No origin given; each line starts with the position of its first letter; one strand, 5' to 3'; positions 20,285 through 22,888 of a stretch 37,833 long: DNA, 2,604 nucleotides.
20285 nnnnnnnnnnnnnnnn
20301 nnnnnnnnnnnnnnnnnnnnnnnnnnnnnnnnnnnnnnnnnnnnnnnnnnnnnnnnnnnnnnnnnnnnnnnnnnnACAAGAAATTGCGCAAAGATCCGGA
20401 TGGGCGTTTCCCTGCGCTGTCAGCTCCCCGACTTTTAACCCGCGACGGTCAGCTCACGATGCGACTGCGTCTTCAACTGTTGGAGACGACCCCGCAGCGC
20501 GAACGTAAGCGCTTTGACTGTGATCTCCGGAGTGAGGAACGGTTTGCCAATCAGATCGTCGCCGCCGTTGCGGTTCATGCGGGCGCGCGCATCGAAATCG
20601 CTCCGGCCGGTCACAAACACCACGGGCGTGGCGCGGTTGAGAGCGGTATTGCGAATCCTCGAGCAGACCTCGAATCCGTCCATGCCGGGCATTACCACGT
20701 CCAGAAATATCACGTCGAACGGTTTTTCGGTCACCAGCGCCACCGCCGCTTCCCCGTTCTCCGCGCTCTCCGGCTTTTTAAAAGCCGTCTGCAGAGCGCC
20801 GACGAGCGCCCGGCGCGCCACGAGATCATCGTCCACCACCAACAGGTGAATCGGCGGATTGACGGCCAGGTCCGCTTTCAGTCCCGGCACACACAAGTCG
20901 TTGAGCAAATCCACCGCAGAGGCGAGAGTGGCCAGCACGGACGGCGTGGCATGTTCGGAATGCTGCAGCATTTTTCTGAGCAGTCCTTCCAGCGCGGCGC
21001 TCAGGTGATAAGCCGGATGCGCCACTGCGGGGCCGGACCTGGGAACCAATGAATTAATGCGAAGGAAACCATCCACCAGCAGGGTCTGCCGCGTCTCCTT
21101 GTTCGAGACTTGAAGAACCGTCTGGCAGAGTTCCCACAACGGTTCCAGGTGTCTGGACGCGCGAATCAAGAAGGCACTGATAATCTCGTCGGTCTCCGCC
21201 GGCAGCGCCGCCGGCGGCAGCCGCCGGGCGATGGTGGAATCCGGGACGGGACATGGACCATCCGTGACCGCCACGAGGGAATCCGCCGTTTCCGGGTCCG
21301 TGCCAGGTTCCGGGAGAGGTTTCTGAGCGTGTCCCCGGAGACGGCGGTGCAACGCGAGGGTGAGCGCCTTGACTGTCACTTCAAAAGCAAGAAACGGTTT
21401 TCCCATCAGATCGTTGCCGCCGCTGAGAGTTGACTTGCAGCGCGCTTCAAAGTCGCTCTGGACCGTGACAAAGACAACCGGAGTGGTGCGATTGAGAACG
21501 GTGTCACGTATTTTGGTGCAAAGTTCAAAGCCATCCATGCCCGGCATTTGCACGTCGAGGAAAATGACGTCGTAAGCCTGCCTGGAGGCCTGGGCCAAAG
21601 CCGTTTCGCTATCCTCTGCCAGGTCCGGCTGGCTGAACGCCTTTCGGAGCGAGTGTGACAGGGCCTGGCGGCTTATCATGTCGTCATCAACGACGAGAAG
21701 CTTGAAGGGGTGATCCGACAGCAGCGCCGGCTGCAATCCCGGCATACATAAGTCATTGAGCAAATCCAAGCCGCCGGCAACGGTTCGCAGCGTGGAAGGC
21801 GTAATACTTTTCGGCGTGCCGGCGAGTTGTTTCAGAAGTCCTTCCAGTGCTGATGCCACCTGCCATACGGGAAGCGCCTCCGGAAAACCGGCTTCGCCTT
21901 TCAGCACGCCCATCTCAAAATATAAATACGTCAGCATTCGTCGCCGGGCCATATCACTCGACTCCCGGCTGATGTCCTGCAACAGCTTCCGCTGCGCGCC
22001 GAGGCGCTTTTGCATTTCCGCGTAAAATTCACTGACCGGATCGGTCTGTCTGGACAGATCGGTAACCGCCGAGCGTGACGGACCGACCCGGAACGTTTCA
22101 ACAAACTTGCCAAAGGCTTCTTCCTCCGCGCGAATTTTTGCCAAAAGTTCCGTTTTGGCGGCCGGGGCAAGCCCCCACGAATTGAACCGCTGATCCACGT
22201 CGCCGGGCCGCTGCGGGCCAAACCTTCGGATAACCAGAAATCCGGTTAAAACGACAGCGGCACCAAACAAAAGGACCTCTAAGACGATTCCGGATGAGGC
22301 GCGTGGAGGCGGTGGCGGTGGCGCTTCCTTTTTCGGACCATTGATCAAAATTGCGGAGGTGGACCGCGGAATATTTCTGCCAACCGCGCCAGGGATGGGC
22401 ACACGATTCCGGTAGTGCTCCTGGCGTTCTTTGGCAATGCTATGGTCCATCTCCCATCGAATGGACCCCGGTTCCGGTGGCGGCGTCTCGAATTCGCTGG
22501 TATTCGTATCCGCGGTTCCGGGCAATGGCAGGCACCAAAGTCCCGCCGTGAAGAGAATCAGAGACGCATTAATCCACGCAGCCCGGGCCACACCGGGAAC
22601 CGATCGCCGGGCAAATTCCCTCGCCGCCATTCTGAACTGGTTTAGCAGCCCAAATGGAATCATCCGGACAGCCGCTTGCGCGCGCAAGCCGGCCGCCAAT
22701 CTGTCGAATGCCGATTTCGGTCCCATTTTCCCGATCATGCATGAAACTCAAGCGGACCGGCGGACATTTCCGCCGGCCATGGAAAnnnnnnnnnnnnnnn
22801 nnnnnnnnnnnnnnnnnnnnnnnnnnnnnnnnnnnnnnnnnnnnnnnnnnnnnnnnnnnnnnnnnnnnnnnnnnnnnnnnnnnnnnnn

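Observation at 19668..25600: Stand-alone minor-pseudopilin trio operonically linked to a dual Hpt-like/receiver membrane protein and a coiled-coil pilin-head protein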

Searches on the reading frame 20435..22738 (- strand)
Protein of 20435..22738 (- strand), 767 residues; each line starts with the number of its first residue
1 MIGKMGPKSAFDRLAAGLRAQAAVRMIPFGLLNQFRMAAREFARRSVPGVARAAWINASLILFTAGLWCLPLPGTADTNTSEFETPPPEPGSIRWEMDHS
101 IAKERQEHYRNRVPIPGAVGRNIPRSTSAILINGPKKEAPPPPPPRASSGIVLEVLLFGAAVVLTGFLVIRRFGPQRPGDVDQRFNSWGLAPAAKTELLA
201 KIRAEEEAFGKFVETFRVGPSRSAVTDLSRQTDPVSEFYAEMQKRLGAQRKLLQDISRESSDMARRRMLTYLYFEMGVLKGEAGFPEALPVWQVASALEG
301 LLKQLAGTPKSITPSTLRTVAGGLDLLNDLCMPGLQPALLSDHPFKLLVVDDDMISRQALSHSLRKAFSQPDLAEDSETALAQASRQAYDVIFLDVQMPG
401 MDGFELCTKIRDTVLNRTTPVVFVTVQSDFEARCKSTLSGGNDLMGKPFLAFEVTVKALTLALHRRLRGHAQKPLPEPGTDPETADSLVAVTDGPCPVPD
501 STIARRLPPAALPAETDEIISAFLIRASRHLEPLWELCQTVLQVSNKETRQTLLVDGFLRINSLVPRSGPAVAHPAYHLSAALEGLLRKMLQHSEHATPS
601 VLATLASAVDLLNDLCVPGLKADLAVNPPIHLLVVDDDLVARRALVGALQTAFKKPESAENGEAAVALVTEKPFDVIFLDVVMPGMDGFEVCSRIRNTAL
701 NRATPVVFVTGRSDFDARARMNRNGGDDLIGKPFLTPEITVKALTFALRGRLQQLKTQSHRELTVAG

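Call 3: search_protein_families(library=ncbifam, proteins=[window:20435-22738:-], max_evalue=1)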
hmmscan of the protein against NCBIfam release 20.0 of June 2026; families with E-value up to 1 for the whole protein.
window:20435-22738:- (767 aa): 99 families (the best 25 are shown)
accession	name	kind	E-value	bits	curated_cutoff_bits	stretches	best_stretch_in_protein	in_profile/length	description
NF007135.0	PRK09581.1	equivalog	1.5e-40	139.3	474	2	632-734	5-107/457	PleD family two-component system response regulator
NF008318.0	PRK11107.1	equivalog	1.5e-38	132.5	890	2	628-734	666-772/920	two-component sensor histidine kinase BarA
TIGR02154.1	PhoB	equivalog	2e-33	115.6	296.2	2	631-747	4-120/226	phosphate regulon transcriptional regulator PhoB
NF040689.1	MtrAB_MtrA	equivalog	8.6e-33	113.5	300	2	632-765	1-126/219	MtrAB system response regulator MtrA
NF053854.1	RespRegPhoBBctds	equivalog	1.5e-32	112.8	270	2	347-460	1-113/225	two-component system response regulator PhoB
NF045944.1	ResRegRpaBCyano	equivalog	2.9e-32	111.9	330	2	633-755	1-118/229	response regulator transcription factor RpaB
NF008296.0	PRK11083.1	equivalog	3e-31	108.6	273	2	631-749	5-119/228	two-component system response regulator CreB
TIGR01387.1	cztR_silR_copR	subfamily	8.3e-31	107.3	279.2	2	347-458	1-110/218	heavy metal response regulator transcription factor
NF007005.1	PRK09468.1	equivalog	1.2e-30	106.7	331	2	631-751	5-122/237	osmolarity response regulator transcription factor OmpR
NF045991.1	RespRegCtrARhodob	equivalog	3.4e-30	105.5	350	2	632-741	3-110/224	response regulator transcription factor CtrA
NF041733.1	resp_reg_CseB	equivalog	3.8e-30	105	350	2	631-746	2-114/228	two-component system response regulator CseB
NF008099.0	PRK10841.1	equivalog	6.6e-30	103.6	920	2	343-459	823-936/949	two-component system sensor histidine kinase RcsC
TIGR01818.1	ntrC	equivalog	9.8e-30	103.7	558.6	2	348-454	2-106/463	nitrogen regulation protein NR(I)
NF051850.1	RespRegRprY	equivalog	7.8e-28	97.5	370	2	345-473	5-129/234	response regulator transcription factor RprY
NF012023.0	PRK15479.1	equivalog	8.5e-28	97.4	337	2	346-473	2-125/224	transcriptional regulator TctD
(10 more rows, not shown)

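Call 4: search_protein_families(library=pfam, proteins=[window:20435-22738:-], max_evalue=1)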
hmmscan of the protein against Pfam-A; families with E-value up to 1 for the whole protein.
window:20435-22738:- (767 aa): 4 families
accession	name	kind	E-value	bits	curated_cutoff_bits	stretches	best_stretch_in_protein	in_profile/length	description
PF00072.30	Response_reg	-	2.7e-44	150.3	30.2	2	633-740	2-107/111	Response regulator receiver domain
PF23198.2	PDE8A_N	-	2e-09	37.9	29.6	2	352-433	19-100/147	PDE8A-like, N-terminal domain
PF02607.22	B12-binding_2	-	0.018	15.7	23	0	583-621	2-43/74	B12 binding domain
PF16907.10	Caskin-Pro-rich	-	0.081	13.8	29.1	1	120-150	54-83/91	Proline rich region of Caskin proteins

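Call 19: search_solved_structures(query=window:20435-22738:-, max_evalue=0.001, show_alignments=2)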
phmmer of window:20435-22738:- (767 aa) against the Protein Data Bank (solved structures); distinct sequences matched with E-value up to 0.001: 230 (the best 60 are shown).
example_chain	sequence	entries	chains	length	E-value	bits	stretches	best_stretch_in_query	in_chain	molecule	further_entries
9g85_A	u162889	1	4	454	2.2e-19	72.7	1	346-450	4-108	Response regulator PleD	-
2wb4_A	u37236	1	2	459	2.3e-19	72.6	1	346-450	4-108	DIGUANYLATE CYCLASE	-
9g86_A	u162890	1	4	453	2.3e-19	72.6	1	346-450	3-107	Response regulator PleD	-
1w25_A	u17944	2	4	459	2.5e-19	72.5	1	346-450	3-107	STALKED-CELL DIFFERENTIATION CONTROLLING PROTEIN | RESPONSE REGULATOR PLED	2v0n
3t6k_A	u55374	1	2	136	2.6e-16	62.5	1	344-458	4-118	Response regulator receiver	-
9xzo_A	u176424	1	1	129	2.5e-13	52.6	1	632-741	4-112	De novo protein M1X0B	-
4h60_A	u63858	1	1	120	2.7e-13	52.5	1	346-454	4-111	Chemotaxis protein CheY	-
4hnr_A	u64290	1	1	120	2.7e-13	52.5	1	346-454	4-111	Chemotaxis protein CheY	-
3nnn_A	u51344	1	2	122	3.9e-13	52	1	346-459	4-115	DNA BINDING RESPONSE REGULATOR D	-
1kgs_A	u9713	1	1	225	1.4e-12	50.1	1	346-461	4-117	DNA BINDING RESPONSE REGULATOR D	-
3r0j_A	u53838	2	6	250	5.4e-12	48.2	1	626-748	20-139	POSSIBLE TWO COMPONENT SYSTEM RESPONSE TRANSCRIPTIONAL POSITIVE REGULATOR PHOP | Response regulator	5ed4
9ji3_J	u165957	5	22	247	5.5e-12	48.2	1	626-748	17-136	DNA-binding response regulator | Possible two component system response transcriptional positive regulator PhoP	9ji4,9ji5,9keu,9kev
1zes_A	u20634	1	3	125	6.4e-12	48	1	632-742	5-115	Phosphate regulon transcriptional regulatory protein phoB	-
1b00_A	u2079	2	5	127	7e-12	47.8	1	632-742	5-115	PHOSPHATE REGULON TRANSCRIPTIONAL REGULATORY PROTEIN PHOB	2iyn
2ayx_A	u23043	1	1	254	1.1e-11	47.2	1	332-465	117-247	Sensor kinase protein rcsC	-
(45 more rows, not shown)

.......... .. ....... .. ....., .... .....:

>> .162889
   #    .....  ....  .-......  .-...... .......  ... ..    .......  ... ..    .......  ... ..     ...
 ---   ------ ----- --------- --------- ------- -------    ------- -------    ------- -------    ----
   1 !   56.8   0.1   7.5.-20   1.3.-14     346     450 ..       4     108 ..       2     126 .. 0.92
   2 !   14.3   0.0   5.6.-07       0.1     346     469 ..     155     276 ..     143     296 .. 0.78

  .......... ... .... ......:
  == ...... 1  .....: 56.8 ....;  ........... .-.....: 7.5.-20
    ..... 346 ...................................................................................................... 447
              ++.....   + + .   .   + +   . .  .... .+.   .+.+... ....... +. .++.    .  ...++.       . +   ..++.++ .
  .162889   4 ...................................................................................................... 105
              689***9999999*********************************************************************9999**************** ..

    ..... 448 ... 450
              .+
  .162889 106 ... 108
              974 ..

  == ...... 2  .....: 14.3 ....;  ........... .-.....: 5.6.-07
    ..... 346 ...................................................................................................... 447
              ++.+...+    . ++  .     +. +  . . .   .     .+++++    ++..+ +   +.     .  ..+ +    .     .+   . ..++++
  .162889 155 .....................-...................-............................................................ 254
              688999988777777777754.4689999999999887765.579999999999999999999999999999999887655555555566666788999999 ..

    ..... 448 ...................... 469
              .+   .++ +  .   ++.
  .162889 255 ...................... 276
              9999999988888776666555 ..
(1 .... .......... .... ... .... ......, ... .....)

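Call 21: find_homologous_proteins(query=window:20435-22738:-)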
Query window:20435-22738:- (767 aa): 1394 proteins with E <= 0.001 among 8000 candidates; the best 120 are listed.
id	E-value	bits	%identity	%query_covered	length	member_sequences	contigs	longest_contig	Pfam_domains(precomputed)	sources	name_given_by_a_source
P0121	0.0e+0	1255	100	74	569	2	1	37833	PF23198.2,PF00072.31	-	-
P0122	0.0e+0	1240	74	98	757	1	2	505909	PF23198.2,PF00072.31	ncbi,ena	-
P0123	0.0e+0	1237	74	99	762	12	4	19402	PF23198.2,PF00072.31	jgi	-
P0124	0.0e+0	1234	74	99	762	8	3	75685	PF23198.2,PF00072.31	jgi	jgi:CheY-like chemotaxis protein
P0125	0.0e+0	1216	74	98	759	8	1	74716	PF23198.2,PF00072.31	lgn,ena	-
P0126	0.0e+0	1196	75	93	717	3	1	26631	PF23198.2,PF00072.31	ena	-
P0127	0.0e+0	1188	75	94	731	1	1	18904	PF23198.2,PF00072.31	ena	-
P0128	0.0e+0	1185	72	99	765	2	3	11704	PF23198.2,PF00072.31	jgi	jgi:CheY-like chemotaxis protein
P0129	0.0e+0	1182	71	98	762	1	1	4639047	PF23198.2,PF00072.31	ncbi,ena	-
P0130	0.0e+0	1179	70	98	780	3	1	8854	PF23198.2,PF00072.31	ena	-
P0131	0.0e+0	1171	70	98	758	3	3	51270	PF23198.2,PF00072.31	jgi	jgi:CheY-like chemotaxis protein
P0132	0.0e+0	1171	70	100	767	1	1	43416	PF23198.2,PF00072.31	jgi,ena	-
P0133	0.0e+0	1169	70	99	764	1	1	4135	PF23198.2,PF00072.31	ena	-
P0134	0.0e+0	1167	70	98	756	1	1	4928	PF23198.2,PF00072.31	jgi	jgi:CheY-like chemotaxis protein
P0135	0.0e+0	1165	71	98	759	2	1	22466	PF23198.2,PF00072.31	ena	-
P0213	2.3e-276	937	57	98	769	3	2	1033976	PF23198.2,PF00072.31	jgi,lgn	jgi:CheY-like chemotaxis protein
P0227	1.9e-265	901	60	92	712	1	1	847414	PF23198.2,PF00072.31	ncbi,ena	-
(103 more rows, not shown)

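Call 30: predict_structure(alignment_id=A2)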
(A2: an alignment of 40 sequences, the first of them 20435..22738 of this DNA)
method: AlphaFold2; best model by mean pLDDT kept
length: 767 residues; sequences in the alignment: 40
mean_pLDDT: 67.6   pTM: 0.41
mean pLDDT of the five models: 67.6, 66.1, 63.4, 56.3, 56.0
residues with pLDDT >= 90: 108; 70-90: 333; 50-70: 108; < 50: 218
segments of 3 or more residues with pLDDT < 50: 1-58, 65-86, 108-148, 174-199, 224-231, 427-440, 471-513, 762-767
pLDDT, mean of each block of 10 residues (from residue 1): 34 33 30 29 34 47 46 28 43 65 54 35 31 39 48 64 67 45 35 39 70 77 47 73 88 86 85 90 82 90 83 81 88 67 81 79 83 88 88 81 78 82 65 43 65 88 76 30 30 30 33 58 81 88 85 88 69 81 90 85 91 85 83 89 85 87 90 93 84 89 89 60 78 83 93 76 45
secondary structure, 60 per line:
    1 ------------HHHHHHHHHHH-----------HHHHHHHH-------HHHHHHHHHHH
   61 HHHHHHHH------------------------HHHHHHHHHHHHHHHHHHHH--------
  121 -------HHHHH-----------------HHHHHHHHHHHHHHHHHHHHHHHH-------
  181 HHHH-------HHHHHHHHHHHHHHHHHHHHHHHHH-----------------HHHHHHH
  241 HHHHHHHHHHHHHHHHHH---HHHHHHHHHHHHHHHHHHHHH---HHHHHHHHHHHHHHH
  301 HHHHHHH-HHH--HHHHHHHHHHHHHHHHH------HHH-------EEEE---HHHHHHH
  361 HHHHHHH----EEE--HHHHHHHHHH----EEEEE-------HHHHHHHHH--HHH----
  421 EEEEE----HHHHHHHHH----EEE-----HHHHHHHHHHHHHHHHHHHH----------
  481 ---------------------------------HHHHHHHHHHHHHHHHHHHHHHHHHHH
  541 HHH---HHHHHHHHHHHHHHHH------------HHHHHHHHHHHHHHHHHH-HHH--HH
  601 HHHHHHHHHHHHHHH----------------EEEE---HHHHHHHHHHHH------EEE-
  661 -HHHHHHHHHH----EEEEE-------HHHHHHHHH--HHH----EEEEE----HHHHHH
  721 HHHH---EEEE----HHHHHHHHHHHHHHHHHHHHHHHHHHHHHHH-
elements in order (helices of 4 or more, strands of 3 or more residues): H13-23 H35-42 H50-68 H93-112 H128-132 H150-173 H181-184 H192-216 H234-258 H262-282 H286-307 H314-330 E347-350 H354-367 E372-374 H377-386 E391-395 H403-411 E421-425 H430-438 E443-445 H451-470 H514-543 H547-562 H575-592 H599-615 E632-635 H639-650 E657-659 H662-671 E676-680 H688-696 E706-710 H715-724 E728-731 H736-766

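Call 37: fold_search(model_id=the predicted structure, library=pdb)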
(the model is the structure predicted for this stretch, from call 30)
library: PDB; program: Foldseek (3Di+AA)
matches with E <= 10: 1183; with E <= 0.001: 416
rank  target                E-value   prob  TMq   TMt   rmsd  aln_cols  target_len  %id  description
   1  2v0n_A                8.0e-10  1.00  0.17  0.28  18.3       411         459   18  ACTIVATED RESPONSE REGULATOR PLED IN COMPLEX WITH C-DIGMP AND GTP- ALPHA-S (released 2007-08-21)
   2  1w25_A                1.0e-09  1.00  0.16  0.27  17.3       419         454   16  Response regulator PleD in complex with c-diGMP (released 2004-11-18)
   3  9g85_D                1.2e-09  1.00  0.16  0.27  18.0       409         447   17  Structure of Response regulator PleD in complex with c-diGMP and ppGpp (released 2025-08-06)
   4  9g85_A                1.8e-09  1.00  0.17  0.28  18.0       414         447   17  Structure of Response regulator PleD in complex with c-diGMP and ppGpp (released 2025-08-06)
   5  9g86_A                2.0e-09  1.00  0.16  0.27  17.4       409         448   18  Structure of Response regulator PleD in complex with c-diGMP and pppGpp (released 2025-08-06)
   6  9g85_B                2.4e-09  1.00  0.16  0.27  17.5       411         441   17  Structure of Response regulator PleD in complex with c-diGMP and ppGpp (released 2025-08-06)
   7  2wb4_A                3.5e-09  1.00  0.16  0.26  18.9       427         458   20  activated diguanylate cyclase PleD in complex with c-di-GMP (released 2010-04-21)
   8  9g85_C                4.6e-09  1.00  0.16  0.28  17.8       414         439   17  Structure of Response regulator PleD in complex with c-diGMP and ppGpp (released 2025-08-06)
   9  9g86_B                5.3e-09  1.00  0.17  0.28  17.6       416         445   17  Structure of Response regulator PleD in complex with c-diGMP and pppGpp (released 2025-08-06)
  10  2wb4_B                7.9e-09  1.00  0.16  0.27  17.8       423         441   17  activated diguanylate cyclase PleD in complex with c-di-GMP (released 2010-04-21)
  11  3mf4_A                1.3e-07  1.00  0.17  0.49  13.7       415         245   13  Crystal structure of putative two-component system response regulator/ggdef domain protein (released 2010-04-14)
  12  3luf_A                2.5e-07  1.00  0.17  0.48  13.4       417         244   14  Structure of probable two-component system response regulator/GGDEF domain protein (released 2010-03-02)
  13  3luf_B                1.5e-06  1.00  0.17  0.50  13.6       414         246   14  Structure of probable two-component system response regulator/GGDEF domain protein (released 2010-03-02)
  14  7cci_A                2.6e-06  1.00  0.16  0.83   2.7       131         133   27  Acinetobacter baumannii response regulator AdeR with disordered N terminus (released 2021-06-23)
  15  4h60                  2.7e-06  1.00  0.15  0.89   1.6       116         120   32  High resolution structure of Vibrio cholerae chemotaxis protein CheY4 crystallized in low pH (4.0) condition (released 2013-08-07)
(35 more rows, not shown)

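Call 53: find_encoding_contigs(protein=P0213, flank=8000, max_places=2)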
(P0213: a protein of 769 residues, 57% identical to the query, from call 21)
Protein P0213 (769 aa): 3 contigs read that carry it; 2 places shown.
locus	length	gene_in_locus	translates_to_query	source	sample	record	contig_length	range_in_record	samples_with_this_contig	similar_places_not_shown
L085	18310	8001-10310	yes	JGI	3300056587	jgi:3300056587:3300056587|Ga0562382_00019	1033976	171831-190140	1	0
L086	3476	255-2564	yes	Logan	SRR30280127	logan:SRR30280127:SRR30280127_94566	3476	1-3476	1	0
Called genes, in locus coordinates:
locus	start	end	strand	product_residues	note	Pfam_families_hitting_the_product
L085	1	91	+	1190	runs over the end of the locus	PF00069:Pkinase, PF07714:PK_Tyr_Ser-Thr, PF23381:Beta-prop_IFT122_1st, PF24807:WD40_CDC20-Fz, PF25173:Beta-prop_WDR3_1st, PF25175:Beta-prop_WDR5, PF25172:Beta-prop_WDR3_2nd, PF25174:Beta-prop_THOC3, +50 more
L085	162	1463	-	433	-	PF13701:DDE_Tnp_1_4, PF01609:DDE_Tnp_1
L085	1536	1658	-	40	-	-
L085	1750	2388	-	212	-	-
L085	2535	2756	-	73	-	-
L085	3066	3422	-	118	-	-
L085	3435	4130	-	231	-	-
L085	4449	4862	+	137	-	PF01594:AI-2E_transport (weak)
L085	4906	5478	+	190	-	PF07963:N_methyl (weak)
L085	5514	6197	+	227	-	PF07963:N_methyl (weak)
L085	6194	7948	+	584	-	-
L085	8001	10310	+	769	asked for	PF23198:PDE8A_N (weak), PF00072:Response_reg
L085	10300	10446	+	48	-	-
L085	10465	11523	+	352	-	PF01145:Band_7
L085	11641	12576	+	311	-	PF01145:Band_7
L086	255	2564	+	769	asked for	PF23198:PDE8A_N (weak), PF00072:Response_reg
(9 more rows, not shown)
